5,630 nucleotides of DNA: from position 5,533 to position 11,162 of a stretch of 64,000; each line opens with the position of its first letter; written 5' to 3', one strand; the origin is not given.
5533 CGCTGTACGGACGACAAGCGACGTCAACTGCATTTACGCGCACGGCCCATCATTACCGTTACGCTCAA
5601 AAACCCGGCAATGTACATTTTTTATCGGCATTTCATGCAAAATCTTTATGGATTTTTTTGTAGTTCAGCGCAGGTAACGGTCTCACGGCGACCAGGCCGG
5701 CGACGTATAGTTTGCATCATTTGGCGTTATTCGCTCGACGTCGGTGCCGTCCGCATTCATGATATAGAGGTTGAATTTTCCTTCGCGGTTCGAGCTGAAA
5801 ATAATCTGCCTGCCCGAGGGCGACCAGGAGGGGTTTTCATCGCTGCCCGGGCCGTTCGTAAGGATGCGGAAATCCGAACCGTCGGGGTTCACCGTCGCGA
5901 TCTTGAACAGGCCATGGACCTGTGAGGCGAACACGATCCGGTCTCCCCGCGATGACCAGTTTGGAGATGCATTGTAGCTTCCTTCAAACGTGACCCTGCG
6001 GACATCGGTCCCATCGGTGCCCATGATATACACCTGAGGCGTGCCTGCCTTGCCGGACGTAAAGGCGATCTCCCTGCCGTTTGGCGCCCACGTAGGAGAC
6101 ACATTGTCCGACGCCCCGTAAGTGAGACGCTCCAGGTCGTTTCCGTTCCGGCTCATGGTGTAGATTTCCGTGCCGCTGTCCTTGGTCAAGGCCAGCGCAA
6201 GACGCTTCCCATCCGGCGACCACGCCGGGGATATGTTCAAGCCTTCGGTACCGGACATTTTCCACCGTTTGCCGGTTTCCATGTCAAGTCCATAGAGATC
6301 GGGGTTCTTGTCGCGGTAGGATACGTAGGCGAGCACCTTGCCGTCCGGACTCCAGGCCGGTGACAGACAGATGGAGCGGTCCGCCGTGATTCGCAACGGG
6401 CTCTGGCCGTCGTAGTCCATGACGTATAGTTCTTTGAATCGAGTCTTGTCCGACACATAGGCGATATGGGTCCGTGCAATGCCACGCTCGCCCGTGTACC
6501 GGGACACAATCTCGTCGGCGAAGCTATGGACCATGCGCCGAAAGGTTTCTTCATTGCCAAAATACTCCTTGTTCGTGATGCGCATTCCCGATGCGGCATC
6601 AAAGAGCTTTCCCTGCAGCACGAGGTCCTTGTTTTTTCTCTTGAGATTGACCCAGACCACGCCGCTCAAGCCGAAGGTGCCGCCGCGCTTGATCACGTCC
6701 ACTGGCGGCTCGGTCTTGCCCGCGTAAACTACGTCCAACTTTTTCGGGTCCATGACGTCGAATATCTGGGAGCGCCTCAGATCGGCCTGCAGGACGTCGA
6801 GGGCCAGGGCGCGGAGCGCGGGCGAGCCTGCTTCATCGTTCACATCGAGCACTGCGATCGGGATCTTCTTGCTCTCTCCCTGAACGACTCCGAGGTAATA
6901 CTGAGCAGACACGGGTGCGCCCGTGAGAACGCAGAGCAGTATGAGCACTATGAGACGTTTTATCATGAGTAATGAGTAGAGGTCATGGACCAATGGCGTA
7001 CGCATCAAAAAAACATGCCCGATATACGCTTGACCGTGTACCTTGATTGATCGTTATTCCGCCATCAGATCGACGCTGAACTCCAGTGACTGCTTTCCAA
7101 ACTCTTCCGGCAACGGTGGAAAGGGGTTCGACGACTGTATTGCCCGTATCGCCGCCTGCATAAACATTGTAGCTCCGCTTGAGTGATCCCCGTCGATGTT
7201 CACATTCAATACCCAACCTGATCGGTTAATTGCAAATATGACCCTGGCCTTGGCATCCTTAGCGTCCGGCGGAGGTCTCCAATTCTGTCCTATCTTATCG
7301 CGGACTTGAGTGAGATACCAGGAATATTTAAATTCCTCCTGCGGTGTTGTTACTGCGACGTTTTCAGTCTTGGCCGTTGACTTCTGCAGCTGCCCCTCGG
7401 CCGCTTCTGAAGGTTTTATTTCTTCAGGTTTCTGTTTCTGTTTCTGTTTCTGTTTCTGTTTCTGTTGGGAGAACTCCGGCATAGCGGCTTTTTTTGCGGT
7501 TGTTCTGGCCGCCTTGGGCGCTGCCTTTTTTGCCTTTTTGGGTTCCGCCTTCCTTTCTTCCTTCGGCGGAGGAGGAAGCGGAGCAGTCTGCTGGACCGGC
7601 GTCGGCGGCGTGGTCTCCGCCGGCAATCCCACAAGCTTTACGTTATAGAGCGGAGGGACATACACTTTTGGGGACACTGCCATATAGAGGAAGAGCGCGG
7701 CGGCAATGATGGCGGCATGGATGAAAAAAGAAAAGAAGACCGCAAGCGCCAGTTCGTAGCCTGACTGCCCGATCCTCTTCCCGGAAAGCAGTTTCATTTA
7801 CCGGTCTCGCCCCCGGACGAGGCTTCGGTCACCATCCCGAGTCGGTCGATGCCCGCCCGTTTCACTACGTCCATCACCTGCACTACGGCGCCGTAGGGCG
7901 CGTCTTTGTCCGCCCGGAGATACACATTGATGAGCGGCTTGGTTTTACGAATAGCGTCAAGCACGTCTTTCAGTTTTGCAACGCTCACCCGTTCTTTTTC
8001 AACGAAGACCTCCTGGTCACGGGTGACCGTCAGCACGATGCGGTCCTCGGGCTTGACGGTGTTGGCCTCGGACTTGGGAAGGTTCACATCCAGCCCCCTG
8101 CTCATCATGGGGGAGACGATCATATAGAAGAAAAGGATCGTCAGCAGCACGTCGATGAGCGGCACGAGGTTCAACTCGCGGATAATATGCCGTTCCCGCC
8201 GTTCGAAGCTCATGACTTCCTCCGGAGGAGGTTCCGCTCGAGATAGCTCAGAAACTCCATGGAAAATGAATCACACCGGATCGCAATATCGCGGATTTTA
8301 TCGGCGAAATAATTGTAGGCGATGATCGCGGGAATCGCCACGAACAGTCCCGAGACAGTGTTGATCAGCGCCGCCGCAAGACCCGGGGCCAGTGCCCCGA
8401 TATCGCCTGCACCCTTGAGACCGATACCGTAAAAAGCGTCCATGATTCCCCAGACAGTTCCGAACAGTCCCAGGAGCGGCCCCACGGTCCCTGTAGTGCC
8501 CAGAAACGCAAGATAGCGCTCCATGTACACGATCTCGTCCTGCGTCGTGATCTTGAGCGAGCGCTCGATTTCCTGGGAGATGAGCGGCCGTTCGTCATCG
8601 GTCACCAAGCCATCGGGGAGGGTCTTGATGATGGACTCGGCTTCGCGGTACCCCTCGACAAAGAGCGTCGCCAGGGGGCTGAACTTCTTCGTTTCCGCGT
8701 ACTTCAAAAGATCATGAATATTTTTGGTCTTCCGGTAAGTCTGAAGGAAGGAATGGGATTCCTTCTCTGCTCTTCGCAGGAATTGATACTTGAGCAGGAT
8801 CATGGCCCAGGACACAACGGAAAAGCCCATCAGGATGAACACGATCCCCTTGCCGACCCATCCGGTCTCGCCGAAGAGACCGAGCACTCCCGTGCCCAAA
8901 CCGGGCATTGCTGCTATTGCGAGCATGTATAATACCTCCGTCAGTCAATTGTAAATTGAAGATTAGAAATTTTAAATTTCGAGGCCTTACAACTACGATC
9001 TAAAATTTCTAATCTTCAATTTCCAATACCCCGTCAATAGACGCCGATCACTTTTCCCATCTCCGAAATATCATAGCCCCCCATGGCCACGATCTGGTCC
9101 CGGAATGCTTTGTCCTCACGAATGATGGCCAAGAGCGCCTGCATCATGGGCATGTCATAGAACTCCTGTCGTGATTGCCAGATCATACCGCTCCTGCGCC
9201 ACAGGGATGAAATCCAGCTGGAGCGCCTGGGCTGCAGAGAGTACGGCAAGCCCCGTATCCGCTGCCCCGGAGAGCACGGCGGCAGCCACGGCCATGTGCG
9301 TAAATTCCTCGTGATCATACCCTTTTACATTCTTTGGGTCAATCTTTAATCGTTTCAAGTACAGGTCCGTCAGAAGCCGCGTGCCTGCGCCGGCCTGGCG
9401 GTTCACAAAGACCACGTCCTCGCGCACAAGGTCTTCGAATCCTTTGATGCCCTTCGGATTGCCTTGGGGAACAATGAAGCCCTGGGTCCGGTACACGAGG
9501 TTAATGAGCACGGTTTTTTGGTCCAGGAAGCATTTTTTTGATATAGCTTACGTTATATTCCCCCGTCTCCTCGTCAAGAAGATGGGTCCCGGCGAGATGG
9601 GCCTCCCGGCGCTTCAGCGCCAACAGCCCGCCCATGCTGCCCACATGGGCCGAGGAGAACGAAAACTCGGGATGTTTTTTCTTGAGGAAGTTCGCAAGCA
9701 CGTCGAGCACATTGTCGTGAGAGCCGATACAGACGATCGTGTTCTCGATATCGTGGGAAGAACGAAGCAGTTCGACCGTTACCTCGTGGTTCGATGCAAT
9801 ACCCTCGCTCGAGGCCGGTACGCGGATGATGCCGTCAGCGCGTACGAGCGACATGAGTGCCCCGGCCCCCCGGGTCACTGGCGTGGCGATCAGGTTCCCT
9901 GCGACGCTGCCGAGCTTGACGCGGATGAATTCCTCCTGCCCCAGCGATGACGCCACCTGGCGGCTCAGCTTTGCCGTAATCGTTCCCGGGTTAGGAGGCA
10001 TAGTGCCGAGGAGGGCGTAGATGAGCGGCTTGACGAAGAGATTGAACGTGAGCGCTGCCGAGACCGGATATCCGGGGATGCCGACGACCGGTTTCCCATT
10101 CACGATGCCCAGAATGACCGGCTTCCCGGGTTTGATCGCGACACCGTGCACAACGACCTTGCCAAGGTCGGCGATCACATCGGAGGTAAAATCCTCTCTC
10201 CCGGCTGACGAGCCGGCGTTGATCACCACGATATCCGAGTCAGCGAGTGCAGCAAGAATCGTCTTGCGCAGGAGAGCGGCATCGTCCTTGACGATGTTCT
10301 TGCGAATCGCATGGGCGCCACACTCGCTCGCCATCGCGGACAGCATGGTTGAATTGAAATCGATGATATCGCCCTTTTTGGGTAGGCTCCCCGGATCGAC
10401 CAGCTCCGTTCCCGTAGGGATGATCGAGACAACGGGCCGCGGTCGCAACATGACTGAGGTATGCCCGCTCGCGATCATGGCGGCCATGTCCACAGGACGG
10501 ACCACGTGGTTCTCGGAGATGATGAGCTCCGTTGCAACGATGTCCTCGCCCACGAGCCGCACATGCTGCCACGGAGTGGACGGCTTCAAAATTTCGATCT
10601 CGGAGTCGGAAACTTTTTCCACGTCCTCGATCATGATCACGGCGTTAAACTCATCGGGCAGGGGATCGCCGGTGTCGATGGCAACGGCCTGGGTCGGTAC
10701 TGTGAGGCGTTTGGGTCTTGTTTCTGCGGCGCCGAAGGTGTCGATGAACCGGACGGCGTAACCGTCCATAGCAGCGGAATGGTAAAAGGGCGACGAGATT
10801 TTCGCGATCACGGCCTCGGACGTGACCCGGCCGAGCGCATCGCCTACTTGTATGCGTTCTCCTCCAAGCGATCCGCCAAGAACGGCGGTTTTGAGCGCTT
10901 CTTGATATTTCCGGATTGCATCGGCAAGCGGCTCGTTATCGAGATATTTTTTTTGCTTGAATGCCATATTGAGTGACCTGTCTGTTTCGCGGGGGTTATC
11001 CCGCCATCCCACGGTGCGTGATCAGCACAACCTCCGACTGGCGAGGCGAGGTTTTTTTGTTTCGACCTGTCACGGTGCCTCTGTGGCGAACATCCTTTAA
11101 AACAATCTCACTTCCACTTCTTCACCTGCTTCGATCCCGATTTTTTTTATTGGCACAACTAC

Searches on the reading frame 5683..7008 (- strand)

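Call 59: search_protein_families(library=pfam, proteins=[window:5683-7008:-], max_evalue=0.00001)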
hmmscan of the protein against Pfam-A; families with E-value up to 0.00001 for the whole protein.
window:5683-7008:- (441 aa): 5 families
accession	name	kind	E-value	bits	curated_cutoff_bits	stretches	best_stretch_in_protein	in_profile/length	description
PF07676.18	PD40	-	5.8e-46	154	20.9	3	383-416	4-38/38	WD40-like Beta Propeller Repeat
PF00930.27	DPPIV_N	-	2.2e-11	43.5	22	0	351-434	243-330/354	Dipeptidyl peptidase IV (DPP IV) N-terminal region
PF25174.1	Beta-prop_THOC3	-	2.3e-10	40.4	305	1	218-371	9-156/272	THOC3 beta-propeller domain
PF25460.1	Beta-prop_Aladin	-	2.5e-08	33.9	171.1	0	216-330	115-223/340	Aladin seven-bladed propeller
PF04052.18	TolB_N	-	1.9e-06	28.4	22.4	1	40-140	4-102/106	TolB amino-terminal domain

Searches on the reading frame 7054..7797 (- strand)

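Call 68: search_protein_families(library=pfam, proteins=[window:7054-7797:-], max_evalue=0.00001)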
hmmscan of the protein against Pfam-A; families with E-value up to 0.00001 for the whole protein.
window:7054-7797:- (247 aa): 1 family
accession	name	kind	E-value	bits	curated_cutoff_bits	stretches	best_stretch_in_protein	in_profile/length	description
PF13103.11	TonB_2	-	1.1e-15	57.9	22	1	158-240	1-83/85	TonB C terminal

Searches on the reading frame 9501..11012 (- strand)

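Call 59: search_protein_families(library=pfam, proteins=[window:9501-11012:-], max_evalue=0.00001)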
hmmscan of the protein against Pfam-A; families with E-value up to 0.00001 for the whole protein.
window:9501-11012:- (503 aa): 4 families
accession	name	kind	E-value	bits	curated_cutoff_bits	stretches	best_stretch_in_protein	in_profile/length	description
PF03453.22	MoeA_N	-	6.2e-36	123.9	30.8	1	36-183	3-160/160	MoeA N-terminal region (domain I and II)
PF00994.29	MoCF_biosynth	-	3.4e-28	98.6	26.6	1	197-331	2-142/144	Probable molybdopterin binding domain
PF12727.12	PBP_like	-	1.6e-18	67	27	1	441-497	2-58/193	PBP superfamily domain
PF03454.20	MoeA_C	-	4.5e-16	59.3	22.1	1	346-416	1-72/72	MoeA C-terminal region (domain IV)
